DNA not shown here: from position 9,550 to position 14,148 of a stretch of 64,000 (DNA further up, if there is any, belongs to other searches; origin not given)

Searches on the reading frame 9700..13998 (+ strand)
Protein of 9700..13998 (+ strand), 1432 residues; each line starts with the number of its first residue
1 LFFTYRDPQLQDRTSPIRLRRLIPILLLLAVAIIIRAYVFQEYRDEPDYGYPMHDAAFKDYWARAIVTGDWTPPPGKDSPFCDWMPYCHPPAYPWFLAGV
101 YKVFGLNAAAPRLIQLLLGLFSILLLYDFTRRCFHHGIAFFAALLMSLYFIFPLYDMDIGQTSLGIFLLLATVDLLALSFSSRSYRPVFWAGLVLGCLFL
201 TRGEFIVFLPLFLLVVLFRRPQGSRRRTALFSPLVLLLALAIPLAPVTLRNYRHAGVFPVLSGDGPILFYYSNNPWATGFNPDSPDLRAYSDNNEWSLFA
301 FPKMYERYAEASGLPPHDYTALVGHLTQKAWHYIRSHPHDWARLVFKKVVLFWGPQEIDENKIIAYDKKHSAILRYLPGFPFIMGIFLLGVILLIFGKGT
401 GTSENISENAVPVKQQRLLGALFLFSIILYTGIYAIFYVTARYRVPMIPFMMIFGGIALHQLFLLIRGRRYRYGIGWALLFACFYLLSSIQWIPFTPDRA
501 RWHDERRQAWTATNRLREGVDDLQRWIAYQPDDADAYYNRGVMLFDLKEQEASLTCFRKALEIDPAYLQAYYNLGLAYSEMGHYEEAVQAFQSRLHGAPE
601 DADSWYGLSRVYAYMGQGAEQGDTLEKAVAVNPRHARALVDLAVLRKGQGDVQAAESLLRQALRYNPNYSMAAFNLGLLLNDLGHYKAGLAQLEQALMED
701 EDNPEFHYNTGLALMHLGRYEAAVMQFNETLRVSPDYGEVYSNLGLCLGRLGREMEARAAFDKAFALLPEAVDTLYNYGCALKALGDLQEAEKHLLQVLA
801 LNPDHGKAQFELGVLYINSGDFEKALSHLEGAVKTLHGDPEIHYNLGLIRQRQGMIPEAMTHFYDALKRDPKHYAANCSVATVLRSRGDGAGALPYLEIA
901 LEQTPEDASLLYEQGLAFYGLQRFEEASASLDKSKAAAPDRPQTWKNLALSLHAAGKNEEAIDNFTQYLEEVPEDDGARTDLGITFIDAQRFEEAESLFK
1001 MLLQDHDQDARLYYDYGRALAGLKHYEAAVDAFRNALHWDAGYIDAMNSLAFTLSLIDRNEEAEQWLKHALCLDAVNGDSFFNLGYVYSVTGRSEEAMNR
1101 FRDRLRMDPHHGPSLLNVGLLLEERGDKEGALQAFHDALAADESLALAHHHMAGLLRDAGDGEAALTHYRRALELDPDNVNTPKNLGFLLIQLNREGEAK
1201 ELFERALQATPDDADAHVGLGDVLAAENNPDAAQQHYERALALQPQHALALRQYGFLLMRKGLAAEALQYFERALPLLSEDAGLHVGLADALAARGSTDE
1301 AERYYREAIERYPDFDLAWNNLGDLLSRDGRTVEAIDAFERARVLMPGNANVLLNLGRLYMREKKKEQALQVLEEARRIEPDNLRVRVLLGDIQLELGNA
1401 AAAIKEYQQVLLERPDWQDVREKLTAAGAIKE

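Call 3: search_protein_families(library=pfam, proteins=[window:9700-13998:+], max_evalue=0.01)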
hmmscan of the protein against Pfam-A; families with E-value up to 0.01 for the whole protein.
window:9700-13998:+ (1432 aa): 40 families (the best 25 are shown)
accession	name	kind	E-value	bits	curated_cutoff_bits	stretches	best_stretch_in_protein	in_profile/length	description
PF07719.23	TPR_2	-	1e-100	322.1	27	9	773-805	2-34/34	Tetratricopeptide repeat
PF00515.34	TPR_1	-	8.1e-94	304.4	27.8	12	534-566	1-33/34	Tetratricopeptide repeat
PF13181.12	TPR_8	-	1.2e-88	284.2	25.7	4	534-566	1-33/34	Tetratricopeptide repeat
PF13431.12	TPR_17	-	1.4e-88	284.3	24.4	4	556-589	1-34/34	Tetratricopeptide repeat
PF13432.12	TPR_16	-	1.4e-85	281.5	32.7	17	1288-1349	3-64/65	Tetratricopeptide repeat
PF14559.12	TPR_19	-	8.2e-84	276.4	25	15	1156-1217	1-62/68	Tetratricopeptide repeat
PF13424.12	TPR_12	-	2.6e-72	239.5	30.1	13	534-593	3-70/77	Tetratricopeptide repeat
PF13414.12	TPR_11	-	2.7e-71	235.5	26.8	8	543-582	3-42/42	TPR repeat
PF13428.12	TPR_14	-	5.2e-64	206.4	23.5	7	1284-1325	3-44/44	Tetratricopeptide repeat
PF13371.12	TPR_9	-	4.8e-52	174.3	35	9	1356-1421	1-66/73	Tetratricopeptide repeat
PF23914.1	TPR_CcmH_CycH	-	9.4e-51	172.2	42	5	1306-1411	40-148/158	Cytochrome c-type biogenesis protein H TPR domain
PF13176.12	TPR_7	-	7.2e-38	125.9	27.9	1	570-601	1-34/36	Tetratricopeptide repeat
PF13174.12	TPR_6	-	3.3e-37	125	26.3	1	569-593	1-25/33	Tetratricopeptide repeat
PF13374.12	TPR_10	-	4.1e-30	103.3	27.5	0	1045-1072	3-30/42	Tetratricopeptide repeat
PF25064.1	ARM_TT21_5th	-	9.9e-28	97.2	27.8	3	642-739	7-106/117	TT21 fifth ARM repeats domain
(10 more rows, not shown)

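Call 4: search_protein_families(library=ncbifam, proteins=[window:9700-13998:+], max_evalue=0.01)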
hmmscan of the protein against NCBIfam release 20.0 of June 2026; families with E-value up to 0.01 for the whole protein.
window:9700-13998:+ (1432 aa): 41 families (the best 25 are shown)
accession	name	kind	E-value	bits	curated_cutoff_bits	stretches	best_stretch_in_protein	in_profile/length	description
NF040959.1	MamA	equivalog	1e-110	368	200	8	611-765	46-200/204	magnetosome protein MamA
TIGR02917.1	PEP_TPR_lipo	equivalog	1.5e-96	324.2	312.2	4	1059-1411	548-898/899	XrtA/PEP-CTERM system TPR-repeat protein PrsT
TIGR02521.1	type_IV_pilW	equivalog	5.9e-85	284.5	154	8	649-777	44-174/234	type IV pilus biogenesis/stability protein PilW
NF033762.1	social_mot_Tgl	equivalog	1.5e-58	198.1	225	8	1198-1358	49-212/252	social motility TPR repeat lipoprotein Tgl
NF033920.0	C39_PA2778_fam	equivalog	3.6e-53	180.6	150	8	1289-1381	163-255/255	PA2778 family cysteine peptidase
NF033758.1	gliding_GltE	equivalog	6.8e-48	163.7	225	6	1134-1383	74-323/411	adventurous gliding motility TPR repeat lipoprotein GltE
NF047371.1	FlcA_CTERM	equivalog_domain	7.2e-44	150.3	300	4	799-903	431-536/646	periplasmic flagellar collar protein FlcA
TIGR02552.1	LcrH_SycD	equivalog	1.3e-39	135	104.8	4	1168-1277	6-115/136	SycD/LcrH family type III secretion system chaperone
NF002725.1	PRK02603.1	equivalog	5.8e-35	120.8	143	2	570-656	37-126/173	photosystem I assembly protein Ycf3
TIGR00990.1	3a0801s09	subfamily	9.6e-34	117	757.25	4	530-697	327-494/615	mitochondrial import receptor subunit TOM70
NF047507.1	TPR_BatC_Lepto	exception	1.6e-33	116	175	1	528-601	52-129/214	TPR repeat-containing protein BatC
NF008520.0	PRK11447.1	equivalog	4.3e-33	114.2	858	2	1121-1253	278-424/1157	cellulose synthase complex outer membrane protein BcsC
NF052415.1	T3SS_chap_SctY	equivalog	1.2e-32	112.6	70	5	1241-1310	33-105/106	type III secretion apparatus assembly chaperone SctY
NF008757.0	PRK11788.1-5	equivalog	4.5e-32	111.7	363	4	1287-1417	112-247/388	lipopolysaccharide assembly protein LapB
TIGR00540.1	TPR_hemY_coli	hypoth_equivalog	9.9e-32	110.1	142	4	1173-1239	319-384/385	heme biosynthesis-associated TPR protein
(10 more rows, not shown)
